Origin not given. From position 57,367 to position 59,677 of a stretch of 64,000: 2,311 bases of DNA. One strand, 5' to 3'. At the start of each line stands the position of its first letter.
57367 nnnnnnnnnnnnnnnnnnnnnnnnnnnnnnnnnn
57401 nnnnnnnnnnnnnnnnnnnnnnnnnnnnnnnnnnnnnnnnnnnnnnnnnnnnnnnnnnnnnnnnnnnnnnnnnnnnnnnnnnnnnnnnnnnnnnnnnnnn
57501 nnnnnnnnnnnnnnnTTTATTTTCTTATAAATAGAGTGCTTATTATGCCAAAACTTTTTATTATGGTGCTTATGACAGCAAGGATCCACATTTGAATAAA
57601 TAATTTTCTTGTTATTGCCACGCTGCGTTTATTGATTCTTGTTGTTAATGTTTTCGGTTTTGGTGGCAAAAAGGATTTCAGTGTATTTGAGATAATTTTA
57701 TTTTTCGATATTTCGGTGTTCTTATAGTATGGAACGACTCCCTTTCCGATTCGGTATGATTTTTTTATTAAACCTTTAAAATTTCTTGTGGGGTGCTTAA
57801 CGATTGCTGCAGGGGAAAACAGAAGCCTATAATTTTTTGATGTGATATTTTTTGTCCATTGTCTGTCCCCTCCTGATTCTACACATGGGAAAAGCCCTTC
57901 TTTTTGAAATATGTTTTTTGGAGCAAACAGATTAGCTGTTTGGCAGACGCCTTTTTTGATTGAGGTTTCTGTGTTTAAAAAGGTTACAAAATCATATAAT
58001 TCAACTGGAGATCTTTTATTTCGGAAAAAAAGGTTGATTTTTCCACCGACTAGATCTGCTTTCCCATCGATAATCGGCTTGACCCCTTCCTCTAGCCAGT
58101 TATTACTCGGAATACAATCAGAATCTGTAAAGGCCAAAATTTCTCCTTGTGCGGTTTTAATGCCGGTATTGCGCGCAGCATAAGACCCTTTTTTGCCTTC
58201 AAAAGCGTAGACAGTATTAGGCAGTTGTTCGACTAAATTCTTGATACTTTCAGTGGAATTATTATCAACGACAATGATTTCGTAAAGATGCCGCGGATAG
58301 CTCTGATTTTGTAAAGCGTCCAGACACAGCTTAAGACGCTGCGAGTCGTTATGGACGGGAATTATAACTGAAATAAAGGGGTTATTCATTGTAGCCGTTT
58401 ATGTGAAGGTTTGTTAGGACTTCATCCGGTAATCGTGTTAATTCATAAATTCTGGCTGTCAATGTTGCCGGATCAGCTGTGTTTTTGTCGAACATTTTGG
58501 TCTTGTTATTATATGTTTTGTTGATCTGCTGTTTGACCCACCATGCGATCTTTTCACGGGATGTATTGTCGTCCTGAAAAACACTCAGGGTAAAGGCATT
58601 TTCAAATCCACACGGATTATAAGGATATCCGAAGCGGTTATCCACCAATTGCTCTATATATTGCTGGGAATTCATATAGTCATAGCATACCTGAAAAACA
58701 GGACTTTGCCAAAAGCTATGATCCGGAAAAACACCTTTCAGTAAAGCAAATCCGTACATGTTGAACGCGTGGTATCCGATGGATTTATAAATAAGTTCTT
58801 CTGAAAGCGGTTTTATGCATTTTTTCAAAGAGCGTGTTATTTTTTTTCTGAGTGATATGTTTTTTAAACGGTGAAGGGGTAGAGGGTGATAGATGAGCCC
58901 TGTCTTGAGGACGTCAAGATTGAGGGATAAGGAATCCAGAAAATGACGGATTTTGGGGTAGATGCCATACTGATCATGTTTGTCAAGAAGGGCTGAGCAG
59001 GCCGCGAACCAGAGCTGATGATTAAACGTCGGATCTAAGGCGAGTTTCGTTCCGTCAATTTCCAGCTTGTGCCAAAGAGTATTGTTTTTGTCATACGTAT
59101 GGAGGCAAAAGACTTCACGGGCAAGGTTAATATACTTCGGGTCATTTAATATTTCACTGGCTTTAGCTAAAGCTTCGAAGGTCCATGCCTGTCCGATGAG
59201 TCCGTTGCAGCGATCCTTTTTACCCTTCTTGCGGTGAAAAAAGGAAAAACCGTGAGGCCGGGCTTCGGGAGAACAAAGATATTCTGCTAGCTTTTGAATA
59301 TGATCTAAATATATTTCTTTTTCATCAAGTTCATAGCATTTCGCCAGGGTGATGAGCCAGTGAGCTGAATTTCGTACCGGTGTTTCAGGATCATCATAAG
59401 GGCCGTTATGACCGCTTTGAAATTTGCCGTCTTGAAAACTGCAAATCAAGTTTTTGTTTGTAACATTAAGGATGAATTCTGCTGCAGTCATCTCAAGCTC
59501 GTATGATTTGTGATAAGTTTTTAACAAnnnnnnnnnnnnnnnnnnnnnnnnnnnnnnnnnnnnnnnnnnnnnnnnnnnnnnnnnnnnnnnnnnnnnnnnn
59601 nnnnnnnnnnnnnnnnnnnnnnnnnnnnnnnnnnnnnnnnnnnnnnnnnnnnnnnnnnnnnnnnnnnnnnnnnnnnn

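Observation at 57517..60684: Tandem duplication of a GT2 + partner module with mosaic divergence and a decayed gene fragment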

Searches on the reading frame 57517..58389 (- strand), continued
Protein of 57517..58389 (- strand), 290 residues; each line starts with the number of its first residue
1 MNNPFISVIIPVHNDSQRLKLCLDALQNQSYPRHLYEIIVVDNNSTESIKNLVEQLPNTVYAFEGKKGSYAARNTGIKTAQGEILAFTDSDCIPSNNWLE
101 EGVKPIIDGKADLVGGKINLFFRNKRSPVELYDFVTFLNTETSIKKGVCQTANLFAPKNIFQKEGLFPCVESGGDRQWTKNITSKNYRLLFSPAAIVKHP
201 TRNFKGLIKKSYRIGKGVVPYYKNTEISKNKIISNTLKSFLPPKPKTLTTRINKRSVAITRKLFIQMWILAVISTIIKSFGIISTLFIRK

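Call 23: find_encoding_contigs(protein=P0241, flank=6000, max_places=3)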
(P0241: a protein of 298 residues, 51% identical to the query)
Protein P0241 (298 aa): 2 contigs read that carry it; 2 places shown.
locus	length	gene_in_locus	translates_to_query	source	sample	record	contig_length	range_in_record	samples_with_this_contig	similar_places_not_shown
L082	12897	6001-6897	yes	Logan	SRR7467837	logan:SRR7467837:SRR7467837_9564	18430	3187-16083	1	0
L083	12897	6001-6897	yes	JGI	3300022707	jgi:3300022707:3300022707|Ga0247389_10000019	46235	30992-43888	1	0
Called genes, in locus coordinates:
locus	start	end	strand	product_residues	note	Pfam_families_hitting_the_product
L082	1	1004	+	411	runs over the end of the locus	PF00005:ABC_tran, PF13304:AAA_21 (faint), PF14524:Wzt_C (weak)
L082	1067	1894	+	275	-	PF00884:Sulfatase, PF01663:Phosphodiest (weak)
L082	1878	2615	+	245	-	PF13578:Methyltransf_24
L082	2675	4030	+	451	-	PF05159:Capsule_synth (weak)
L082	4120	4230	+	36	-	-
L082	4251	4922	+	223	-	PF13489:Methyltransf_23, PF08241:Methyltransf_11, PF08242:Methyltransf_12 (weak), PF13649:Methyltransf_25, PF13847:Methyltransf_31 (weak)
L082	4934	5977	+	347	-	PF13439:Glyco_transf_4 (weak), PF00534:Glycos_transf_1, PF13692:Glyco_trans_1_4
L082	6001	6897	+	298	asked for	PF00535:Glycos_transf_2, PF10111:Glyco_tranf_2_2, PF13641:Glyco_tranf_2_3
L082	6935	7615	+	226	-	PF13489:Methyltransf_23, PF13847:Methyltransf_31, PF08241:Methyltransf_11, PF08242:Methyltransf_12 (weak), PF13649:Methyltransf_25, PF01209:Ubie_methyltran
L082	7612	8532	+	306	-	PF00535:Glycos_transf_2, PF10111:Glyco_tranf_2_2, PF13641:Glyco_tranf_2_3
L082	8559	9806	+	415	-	PF13439:Glyco_transf_4, PF00534:Glycos_transf_1, PF13692:Glyco_trans_1_4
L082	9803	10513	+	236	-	PF00483:NTP_transferase, PF12804:NTP_transf_3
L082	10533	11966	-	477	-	PF02366:PMT, PF13231:PMT_2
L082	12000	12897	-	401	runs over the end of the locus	PF00365:PFK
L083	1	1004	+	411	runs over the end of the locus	PF00005:ABC_tran, PF13304:AAA_21 (faint), PF14524:Wzt_C (weak)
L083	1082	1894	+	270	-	PF00884:Sulfatase, PF01663:Phosphodiest (weak)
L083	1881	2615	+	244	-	PF13578:Methyltransf_24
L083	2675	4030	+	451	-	PF05159:Capsule_synth (weak)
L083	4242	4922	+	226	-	PF13489:Methyltransf_23, PF08241:Methyltransf_11, PF08242:Methyltransf_12 (weak), PF13649:Methyltransf_25, PF13847:Methyltransf_31 (weak)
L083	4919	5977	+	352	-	PF13439:Glyco_transf_4 (weak), PF00534:Glycos_transf_1, PF13692:Glyco_trans_1_4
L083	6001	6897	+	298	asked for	PF00535:Glycos_transf_2, PF10111:Glyco_tranf_2_2, PF13641:Glyco_tranf_2_3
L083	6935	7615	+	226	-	PF13489:Methyltransf_23, PF13847:Methyltransf_31, PF08241:Methyltransf_11, PF08242:Methyltransf_12 (weak), PF13649:Methyltransf_25, PF01209:Ubie_methyltran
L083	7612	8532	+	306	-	PF00535:Glycos_transf_2, PF10111:Glyco_tranf_2_2, PF13641:Glyco_tranf_2_3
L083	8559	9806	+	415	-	PF13439:Glyco_transf_4, PF00534:Glycos_transf_1, PF13692:Glyco_trans_1_4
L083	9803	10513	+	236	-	PF00483:NTP_transferase, PF12804:NTP_transf_3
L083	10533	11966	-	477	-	PF02366:PMT, PF13231:PMT_2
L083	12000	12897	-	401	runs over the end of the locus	PF00365:PFK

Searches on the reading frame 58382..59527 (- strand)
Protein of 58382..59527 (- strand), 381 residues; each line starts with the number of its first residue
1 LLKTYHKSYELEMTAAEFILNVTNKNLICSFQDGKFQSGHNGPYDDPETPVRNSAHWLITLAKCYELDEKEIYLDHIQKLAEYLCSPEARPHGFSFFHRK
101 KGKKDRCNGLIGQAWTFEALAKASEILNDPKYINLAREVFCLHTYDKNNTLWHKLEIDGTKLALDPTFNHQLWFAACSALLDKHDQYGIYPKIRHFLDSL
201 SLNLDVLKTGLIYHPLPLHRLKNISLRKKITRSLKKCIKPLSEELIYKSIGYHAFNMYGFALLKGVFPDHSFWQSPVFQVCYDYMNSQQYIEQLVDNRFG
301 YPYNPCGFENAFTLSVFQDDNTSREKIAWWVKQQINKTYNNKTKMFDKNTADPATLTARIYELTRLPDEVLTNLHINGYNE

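Call 3: search_protein_families(library=pfam, proteins=[window:58382-59527:-], max_evalue=0.01)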
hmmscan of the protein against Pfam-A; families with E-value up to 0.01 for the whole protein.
window:58382-59527:- (381 aa): 1 family
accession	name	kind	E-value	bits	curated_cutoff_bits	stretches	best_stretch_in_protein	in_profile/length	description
PF07470.19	Glyco_hydro_88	-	0.0081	15.6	26.6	0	54-154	76-177/352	Glycosyl Hydrolase Family 88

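Call 6: find_encoding_contigs(protein=window:58382-59527:-, flank=10000, max_places=6)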
Protein window:58382-59527:- (381 aa): no gene with exactly this product is on record in the collection.

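Call 7: find_homologous_proteins(query=window:58382-59527:-, max_evalue=0.001)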
Query window:58382-59527:- (381 aa): 1264 proteins with E <= 0.001 among 4051 candidates; the best 120 are listed.
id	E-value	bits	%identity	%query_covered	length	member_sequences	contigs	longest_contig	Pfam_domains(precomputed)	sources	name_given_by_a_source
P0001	3.9e-259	877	100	97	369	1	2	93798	-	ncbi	ncbi:MAG: hypothetical protein ACLFPX_02505 [Candidatus Omnitrophota bacterium]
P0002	2.9e-113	397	49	96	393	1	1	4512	-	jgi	-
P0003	5.8e-113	396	51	90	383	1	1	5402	-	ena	-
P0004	1.4e-111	391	51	93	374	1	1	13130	-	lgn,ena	-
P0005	3.9e-111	390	49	96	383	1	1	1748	-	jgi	-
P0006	6.6e-111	389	51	90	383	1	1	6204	-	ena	-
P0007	7.1e-110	386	49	94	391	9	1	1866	-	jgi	-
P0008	1.8e-109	384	49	96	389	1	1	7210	-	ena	-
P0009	2.0e-109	384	51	89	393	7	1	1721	-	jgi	-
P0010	2.5e-109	384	48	96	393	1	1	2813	-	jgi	-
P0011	5.5e-109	383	49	96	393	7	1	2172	-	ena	-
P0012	7.7e-109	382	51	89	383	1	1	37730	-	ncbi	-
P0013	9.5e-109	382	50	90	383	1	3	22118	-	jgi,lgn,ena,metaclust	metaclust:\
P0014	2.0e-108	381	47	96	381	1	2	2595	-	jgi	jgi:hypothetical protein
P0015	3.6e-108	380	48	96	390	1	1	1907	-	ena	-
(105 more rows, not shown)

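Call 8: find_encoding_contigs(protein=P0001, flank=10000, max_places=6)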
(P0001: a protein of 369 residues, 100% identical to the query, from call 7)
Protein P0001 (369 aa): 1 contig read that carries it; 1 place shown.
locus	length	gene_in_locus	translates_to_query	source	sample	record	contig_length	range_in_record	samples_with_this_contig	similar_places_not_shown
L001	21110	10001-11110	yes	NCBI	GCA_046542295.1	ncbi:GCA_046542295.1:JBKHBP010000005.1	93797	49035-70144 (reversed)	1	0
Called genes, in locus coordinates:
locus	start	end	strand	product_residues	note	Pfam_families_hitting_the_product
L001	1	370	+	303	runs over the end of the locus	PF01256:Carb_kinase, PF02110:HK (weak)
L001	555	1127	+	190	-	PF02677:QueH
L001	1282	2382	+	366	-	PF00155:Aminotran_1_2, PF00266:Aminotran_5 (weak), PF01041:DegT_DnrJ_EryC1, PF01212:Beta_elim_lyase (weak)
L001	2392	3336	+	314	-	PF00535:Glycos_transf_2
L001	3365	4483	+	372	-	PF13439:Glyco_transf_4, PF13579:Glyco_trans_4_4 (weak), PF00534:Glycos_transf_1, PF13692:Glyco_trans_1_4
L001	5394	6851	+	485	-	PF01943:Polysacc_synt, PF13440:Polysacc_synt_3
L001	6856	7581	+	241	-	PF13489:Methyltransf_23, PF05175:MTS (weak), PF07021:MetW, PF13847:Methyltransf_31, PF08241:Methyltransf_11, PF08242:Methyltransf_12, PF13649:Methyltransf_25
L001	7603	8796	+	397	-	PF13439:Glyco_transf_4 (weak), PF20706:GT4-conflict, PF00534:Glycos_transf_1, PF13692:Glyco_trans_1_4, PF13524:Glyco_trans_1_2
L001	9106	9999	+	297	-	PF00535:Glycos_transf_2, PF10111:Glyco_tranf_2_2, PF13641:Glyco_tranf_2_3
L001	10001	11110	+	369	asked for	-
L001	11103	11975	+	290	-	PF00535:Glycos_transf_2, PF10111:Glyco_tranf_2_2, PF13641:Glyco_tranf_2_3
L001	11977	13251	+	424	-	PF04464:Glyphos_transf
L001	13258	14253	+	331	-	PF01073:3Beta_HSD, PF01370:Epimerase, PF02719:Polysacc_synt_2, PF04321:RmlD_sub_bind, PF05368:NmrA (weak), PF07993:NAD_binding_4, PF13460:NAD_binding_10, PF16363:GDP_Man_Dehyd, +1 more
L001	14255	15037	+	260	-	PF08241:Methyltransf_11 (weak)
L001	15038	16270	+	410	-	PF04230:PS_pyruv_trans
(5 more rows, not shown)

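Call 9: search_protein_families(library=ncbifam, proteins=[window:58382-59527:-], max_evalue=0.01)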
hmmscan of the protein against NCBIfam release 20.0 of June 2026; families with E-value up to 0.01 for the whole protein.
window:58382-59527:- (381 aa): 0 families

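Call 11: find_related_loci(query=A1, collection=genome_contigs, flank=6000)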
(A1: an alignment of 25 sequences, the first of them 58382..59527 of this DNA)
Query A1 (381 aa) in genome_contigs; peptide patterns used: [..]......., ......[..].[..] (x = any residue, [..] = any of these).
192 stretches matched a pattern; 173 encode a relative of the query (tblastn E <= 1e-3); the best 80 are kept; 80 distinct loci.
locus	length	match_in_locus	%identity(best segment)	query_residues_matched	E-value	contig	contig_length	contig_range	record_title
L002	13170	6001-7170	45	12-376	7e-110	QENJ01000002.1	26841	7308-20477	Candidatus Methanophagaceae archaeon isolate CONS3730H04p2b1 Ga0123297_1007, whole genome shotgun sequence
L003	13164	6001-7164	47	13-377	3e-109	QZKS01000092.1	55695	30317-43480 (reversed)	MAG: Desulfobacteraceae bacterium isolate SURF_7 Ga0104751_1000739, whole genome shotgun sequence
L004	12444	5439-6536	49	34-381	2e-107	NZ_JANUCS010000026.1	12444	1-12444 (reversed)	Methanosalsum natronophilum strain AME2 Ga0466811_26, whole genome shotgun sequence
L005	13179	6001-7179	44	10-377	1e-106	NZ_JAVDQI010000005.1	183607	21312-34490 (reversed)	Methanococcoides alaskense strain DSM 17273 Ga0451171_05, whole genome shotgun sequence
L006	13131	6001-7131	47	14-376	1e-105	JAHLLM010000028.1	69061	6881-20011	MAG: Desulfobulbaceae bacterium isolate MAG127 NODE_1148_length_69061_cov_194.303553, whole genome shotgun sequence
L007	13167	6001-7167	44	12-377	4e-104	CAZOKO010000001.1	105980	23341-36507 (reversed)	MAG TPA_asm: uncultured Thermodesulfobacteriota bacterium isolate binchicken_co141_568 genome assembly, contig: NODE_579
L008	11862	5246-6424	43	8-377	3e-103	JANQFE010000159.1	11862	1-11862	MAG: Thermodesulfobacteriota bacterium isolate PL23a_bin.71 k99_6377391, whole genome shotgun sequence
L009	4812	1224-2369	44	16-377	2e-102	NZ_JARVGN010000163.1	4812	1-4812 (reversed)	MAG: Methanocalculus sp. isolate M17C-73-07 NODE_163_length_4812_cov_2.518691, whole genome shotgun sequence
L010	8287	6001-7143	42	13-376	2e-100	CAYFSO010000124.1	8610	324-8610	MAG TPA_asm: uncultured Leptospiraceae bacterium isolate ERP107533_co1_200 genome assembly, contig: NODE_9262_length_861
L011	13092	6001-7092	44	36-377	7e-97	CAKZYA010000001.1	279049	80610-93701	MAG TPA_asm: uncultured Flammeovirgaceae bacterium isolate SRR3401481_bin.67_CONCOCT_v1.1_MAG genome assembly, contig: E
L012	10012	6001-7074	44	12-368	8e-96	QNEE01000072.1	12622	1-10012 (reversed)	MAG: bacterium isolate B46_G16 B46_Guay16_scaffold_03304, whole genome shotgun sequence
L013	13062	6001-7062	44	22-366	1e-95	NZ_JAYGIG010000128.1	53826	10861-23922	Leptothoe sp. PORK10 BA2 NODE_36_length_53826_cov_28.579862, whole genome shotgun sequence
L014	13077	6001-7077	43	13-378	2e-95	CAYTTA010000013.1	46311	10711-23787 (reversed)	MAG TPA_asm: uncultured Balneolaceae bacterium isolate SRP268622_co1_107 genome assembly, contig: NODE_1417_length_46311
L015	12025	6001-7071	43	13-368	3e-95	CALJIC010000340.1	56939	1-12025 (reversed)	MAG TPA_asm: uncultured Roseiflexaceae bacterium isolate SRR5251193_bin.98_CONCOCT_v1.1_MAG genome assembly, contig: ERZ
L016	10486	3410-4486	44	35-368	8e-95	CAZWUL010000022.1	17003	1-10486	MAG TPA_asm: uncultured Atribacterota bacterium isolate SRP241326_co2_277 genome assembly, contig: NODE_4568_length_1700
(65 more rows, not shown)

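Call 27: search_solved_structures(query=A1, max_evalue=1, show_alignments=1)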
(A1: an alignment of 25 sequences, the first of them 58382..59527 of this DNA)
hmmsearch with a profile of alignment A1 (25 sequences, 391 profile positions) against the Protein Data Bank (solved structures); distinct sequences matched with E-value up to 1: 0.

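Call 43: predict_structure(alignment_id=A1)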
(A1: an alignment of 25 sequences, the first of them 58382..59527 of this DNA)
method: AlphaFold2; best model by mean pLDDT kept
length: 381 residues; sequences in the alignment: 25
mean_pLDDT: 83.3   pTM: 0.86
mean pLDDT of the five models: 83.3, 79.3, 77.2, 75.1, 74.7
residues with pLDDT >= 90: 189; 70-90: 130; 50-70: 30; < 50: 32
segments of 3 or more residues with pLDDT < 50: 1-5, 220-240
pLDDT, mean of each block of 10 residues (from residue 1): 52 92 87 85 75 95 96 96 95 87 58 93 96 94 91 89 85 87 77 94 90 75 39 39 82 92 93 96 93 80 65 89 87 87 84 86 93 79 43
secondary structure, 60 per line:
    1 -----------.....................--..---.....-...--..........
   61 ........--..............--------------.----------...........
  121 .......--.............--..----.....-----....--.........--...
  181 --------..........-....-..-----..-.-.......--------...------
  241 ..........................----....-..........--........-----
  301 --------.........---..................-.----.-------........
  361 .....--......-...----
elements in order: E12-14 H15-30 E46-48 H51-68 H71-84 H110-127 H130-142 E151-155 E161-164 H168-175 H189-198 H200-203 H217-223 H241-266 H271-274 H276-285 H288-295 H309-317 H321-338 H353-365 H368-373 E375-377
